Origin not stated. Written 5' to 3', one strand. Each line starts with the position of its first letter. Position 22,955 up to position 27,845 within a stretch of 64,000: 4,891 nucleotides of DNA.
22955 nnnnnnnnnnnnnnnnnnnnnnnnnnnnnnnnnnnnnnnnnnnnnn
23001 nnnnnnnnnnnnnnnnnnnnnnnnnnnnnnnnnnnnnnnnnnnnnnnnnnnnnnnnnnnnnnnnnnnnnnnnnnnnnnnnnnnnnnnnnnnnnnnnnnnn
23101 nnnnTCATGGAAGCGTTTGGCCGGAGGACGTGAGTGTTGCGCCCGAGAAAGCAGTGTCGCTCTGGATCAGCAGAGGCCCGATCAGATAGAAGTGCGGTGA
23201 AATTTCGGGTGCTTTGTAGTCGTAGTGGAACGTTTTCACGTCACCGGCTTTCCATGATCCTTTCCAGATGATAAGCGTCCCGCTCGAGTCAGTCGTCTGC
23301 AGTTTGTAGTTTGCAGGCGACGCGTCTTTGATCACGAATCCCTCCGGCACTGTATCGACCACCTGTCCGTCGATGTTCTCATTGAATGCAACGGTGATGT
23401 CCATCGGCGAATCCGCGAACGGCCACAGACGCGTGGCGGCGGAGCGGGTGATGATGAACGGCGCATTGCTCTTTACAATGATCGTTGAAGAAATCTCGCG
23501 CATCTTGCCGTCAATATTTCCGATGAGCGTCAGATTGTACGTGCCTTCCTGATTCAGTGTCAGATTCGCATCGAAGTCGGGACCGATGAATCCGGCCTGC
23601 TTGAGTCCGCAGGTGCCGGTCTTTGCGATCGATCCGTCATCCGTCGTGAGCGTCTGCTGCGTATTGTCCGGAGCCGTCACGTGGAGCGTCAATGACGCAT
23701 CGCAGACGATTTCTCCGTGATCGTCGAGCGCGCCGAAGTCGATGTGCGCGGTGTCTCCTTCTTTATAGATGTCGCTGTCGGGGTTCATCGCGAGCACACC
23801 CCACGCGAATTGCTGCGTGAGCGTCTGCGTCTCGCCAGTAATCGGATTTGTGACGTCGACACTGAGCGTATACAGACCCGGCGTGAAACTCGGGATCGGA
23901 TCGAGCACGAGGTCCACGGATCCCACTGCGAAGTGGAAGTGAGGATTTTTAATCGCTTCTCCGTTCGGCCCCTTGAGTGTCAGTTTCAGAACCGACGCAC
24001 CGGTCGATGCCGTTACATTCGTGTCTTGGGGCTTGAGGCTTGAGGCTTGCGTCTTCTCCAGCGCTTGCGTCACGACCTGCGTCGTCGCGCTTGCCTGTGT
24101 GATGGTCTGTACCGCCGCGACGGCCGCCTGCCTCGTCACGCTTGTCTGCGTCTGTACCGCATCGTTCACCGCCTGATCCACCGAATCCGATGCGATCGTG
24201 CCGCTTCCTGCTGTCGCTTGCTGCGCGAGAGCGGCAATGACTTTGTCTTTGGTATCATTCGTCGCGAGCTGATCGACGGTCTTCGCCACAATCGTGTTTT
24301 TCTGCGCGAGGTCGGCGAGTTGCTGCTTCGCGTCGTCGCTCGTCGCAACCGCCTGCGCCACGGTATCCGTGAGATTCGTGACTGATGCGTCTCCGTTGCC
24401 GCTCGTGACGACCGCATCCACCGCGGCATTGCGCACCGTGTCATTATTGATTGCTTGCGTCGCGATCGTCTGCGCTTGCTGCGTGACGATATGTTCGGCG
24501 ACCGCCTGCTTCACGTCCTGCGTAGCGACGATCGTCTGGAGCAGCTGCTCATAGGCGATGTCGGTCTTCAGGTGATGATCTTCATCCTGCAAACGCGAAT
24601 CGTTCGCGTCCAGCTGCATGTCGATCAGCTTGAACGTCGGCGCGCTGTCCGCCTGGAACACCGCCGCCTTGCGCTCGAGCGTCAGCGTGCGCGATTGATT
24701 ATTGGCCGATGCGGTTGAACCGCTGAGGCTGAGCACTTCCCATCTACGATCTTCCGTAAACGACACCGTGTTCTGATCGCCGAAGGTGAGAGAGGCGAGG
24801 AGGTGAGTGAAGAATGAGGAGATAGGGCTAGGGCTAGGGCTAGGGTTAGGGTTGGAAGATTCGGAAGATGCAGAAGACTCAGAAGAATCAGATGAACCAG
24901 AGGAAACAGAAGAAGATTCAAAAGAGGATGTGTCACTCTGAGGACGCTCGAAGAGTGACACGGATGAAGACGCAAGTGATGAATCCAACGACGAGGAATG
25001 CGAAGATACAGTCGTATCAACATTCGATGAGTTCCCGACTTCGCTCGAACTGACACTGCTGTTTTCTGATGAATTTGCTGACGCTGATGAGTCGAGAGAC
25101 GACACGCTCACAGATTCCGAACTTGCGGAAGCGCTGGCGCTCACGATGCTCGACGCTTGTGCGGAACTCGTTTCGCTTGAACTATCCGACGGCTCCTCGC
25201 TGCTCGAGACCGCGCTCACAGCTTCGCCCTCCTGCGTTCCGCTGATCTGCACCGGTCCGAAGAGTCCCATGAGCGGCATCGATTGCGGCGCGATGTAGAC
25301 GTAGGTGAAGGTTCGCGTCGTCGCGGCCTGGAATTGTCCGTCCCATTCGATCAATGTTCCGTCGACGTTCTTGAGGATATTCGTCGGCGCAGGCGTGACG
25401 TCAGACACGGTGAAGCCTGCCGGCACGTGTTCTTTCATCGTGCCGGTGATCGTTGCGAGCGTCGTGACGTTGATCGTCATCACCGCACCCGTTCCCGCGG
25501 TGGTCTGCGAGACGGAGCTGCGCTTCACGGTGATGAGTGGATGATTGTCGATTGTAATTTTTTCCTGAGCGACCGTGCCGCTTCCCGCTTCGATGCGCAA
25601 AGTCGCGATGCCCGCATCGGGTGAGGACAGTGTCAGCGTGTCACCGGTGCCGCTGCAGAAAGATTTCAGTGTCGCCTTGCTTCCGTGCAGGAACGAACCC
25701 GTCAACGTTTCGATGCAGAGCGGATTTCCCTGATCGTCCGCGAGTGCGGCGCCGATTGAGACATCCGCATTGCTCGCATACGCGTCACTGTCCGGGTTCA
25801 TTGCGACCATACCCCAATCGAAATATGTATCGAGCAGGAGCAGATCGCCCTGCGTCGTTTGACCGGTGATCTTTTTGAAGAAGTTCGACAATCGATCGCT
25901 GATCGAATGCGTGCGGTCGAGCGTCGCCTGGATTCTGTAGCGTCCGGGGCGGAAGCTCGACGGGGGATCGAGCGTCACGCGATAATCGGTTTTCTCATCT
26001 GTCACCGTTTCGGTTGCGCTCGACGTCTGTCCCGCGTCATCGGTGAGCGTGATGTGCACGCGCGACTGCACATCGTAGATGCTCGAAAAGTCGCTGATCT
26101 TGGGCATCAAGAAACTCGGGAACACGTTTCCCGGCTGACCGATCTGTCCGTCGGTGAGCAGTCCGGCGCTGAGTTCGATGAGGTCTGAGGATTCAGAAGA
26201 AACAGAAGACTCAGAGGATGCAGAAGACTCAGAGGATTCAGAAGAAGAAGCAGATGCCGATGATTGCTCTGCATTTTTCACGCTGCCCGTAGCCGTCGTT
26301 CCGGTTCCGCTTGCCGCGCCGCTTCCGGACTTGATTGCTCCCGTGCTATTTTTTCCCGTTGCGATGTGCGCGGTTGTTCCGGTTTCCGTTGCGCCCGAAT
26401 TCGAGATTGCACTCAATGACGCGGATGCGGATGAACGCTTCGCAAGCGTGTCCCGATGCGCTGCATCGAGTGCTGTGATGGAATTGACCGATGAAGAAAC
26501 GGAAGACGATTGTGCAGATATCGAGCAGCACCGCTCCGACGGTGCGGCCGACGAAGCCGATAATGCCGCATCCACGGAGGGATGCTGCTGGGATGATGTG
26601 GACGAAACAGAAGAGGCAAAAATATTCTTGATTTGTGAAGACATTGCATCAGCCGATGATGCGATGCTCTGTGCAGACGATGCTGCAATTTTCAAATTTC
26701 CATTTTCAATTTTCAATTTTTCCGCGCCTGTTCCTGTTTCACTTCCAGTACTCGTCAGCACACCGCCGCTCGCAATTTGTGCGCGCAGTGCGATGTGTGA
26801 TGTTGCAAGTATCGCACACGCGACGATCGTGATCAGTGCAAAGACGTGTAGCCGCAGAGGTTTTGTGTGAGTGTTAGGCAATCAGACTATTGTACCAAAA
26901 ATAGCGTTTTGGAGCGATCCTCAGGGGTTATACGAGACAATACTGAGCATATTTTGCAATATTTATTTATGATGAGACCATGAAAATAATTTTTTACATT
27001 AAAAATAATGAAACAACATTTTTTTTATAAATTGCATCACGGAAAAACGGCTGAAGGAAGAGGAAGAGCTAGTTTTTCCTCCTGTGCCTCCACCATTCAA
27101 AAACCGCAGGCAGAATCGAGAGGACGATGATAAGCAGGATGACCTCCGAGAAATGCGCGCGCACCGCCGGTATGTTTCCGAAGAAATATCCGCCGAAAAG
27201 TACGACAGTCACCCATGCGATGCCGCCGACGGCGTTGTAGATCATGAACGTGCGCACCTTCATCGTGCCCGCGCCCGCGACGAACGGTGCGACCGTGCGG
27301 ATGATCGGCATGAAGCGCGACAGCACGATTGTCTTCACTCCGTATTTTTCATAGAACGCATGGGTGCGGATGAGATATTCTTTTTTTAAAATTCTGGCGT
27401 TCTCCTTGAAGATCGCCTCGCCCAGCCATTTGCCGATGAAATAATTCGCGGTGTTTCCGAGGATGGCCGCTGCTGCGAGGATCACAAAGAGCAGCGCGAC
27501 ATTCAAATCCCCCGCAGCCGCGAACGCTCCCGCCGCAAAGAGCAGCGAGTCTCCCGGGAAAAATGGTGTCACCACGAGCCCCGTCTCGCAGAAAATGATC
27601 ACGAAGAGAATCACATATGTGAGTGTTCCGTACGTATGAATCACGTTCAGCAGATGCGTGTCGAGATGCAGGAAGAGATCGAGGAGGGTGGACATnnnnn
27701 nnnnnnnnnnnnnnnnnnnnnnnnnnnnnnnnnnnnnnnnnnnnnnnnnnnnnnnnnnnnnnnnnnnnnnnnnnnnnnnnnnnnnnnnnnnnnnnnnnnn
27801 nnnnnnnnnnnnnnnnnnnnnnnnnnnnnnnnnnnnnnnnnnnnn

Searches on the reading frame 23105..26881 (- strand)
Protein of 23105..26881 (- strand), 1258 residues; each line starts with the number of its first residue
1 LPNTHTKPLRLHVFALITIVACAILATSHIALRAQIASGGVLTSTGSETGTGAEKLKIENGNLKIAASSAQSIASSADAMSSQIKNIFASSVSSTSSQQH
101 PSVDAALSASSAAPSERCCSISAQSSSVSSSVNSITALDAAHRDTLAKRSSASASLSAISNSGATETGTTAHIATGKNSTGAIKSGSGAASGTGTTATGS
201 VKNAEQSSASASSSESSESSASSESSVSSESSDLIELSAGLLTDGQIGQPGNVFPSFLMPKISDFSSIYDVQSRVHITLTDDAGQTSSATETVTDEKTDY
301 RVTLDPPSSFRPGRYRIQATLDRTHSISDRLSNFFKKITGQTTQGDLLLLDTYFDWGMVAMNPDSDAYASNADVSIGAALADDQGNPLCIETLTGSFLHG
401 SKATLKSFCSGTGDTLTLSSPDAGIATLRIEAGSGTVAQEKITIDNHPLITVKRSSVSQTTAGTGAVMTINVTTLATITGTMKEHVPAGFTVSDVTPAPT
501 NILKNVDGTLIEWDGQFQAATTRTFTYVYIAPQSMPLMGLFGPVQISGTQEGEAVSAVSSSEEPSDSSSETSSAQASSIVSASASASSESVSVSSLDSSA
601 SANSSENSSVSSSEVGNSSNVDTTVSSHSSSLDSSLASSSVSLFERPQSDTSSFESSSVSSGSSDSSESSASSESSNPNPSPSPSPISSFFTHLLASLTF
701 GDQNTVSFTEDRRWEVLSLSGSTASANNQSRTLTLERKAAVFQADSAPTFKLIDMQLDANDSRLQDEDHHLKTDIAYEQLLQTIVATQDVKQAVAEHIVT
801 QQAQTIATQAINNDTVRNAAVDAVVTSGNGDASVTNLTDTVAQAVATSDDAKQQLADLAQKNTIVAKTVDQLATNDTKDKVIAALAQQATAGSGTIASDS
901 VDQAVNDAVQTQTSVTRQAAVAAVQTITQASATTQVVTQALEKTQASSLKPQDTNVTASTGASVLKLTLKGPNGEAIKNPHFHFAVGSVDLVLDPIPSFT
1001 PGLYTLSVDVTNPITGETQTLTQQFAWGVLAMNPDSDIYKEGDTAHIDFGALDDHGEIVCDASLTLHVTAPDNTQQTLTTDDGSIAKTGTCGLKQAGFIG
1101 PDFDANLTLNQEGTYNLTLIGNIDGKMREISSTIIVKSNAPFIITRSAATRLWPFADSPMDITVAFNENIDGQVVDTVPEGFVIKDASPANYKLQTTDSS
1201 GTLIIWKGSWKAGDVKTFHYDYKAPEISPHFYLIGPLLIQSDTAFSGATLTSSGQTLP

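Call 10: search_protein_families(library=pfam, proteins=[window:23105-26881:-])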
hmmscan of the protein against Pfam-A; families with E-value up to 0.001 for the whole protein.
window:23105-26881:- (1258 aa): 1 family
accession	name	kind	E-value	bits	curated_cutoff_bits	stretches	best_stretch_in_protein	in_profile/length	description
PF01835.25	MG2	-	1.4e-05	25.8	32.8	0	1035-1077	7-49/96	MG2 domain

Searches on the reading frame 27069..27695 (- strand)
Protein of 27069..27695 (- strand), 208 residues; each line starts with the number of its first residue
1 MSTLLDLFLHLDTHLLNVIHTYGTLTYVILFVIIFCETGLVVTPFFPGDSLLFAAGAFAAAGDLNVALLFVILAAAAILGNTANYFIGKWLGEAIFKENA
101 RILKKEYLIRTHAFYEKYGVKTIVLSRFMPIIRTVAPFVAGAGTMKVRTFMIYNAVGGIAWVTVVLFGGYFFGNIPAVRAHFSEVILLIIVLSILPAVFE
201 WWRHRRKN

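Call 8: search_protein_families(library=pfam, proteins=[window:27069-27695:-])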
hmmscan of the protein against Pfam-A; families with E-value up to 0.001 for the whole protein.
window:27069-27695:- (208 aa): 1 family
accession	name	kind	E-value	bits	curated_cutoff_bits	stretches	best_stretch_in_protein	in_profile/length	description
PF09335.16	VTT_dom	-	1.7e-21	77.4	33.9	1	46-170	1-122/123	VTT domain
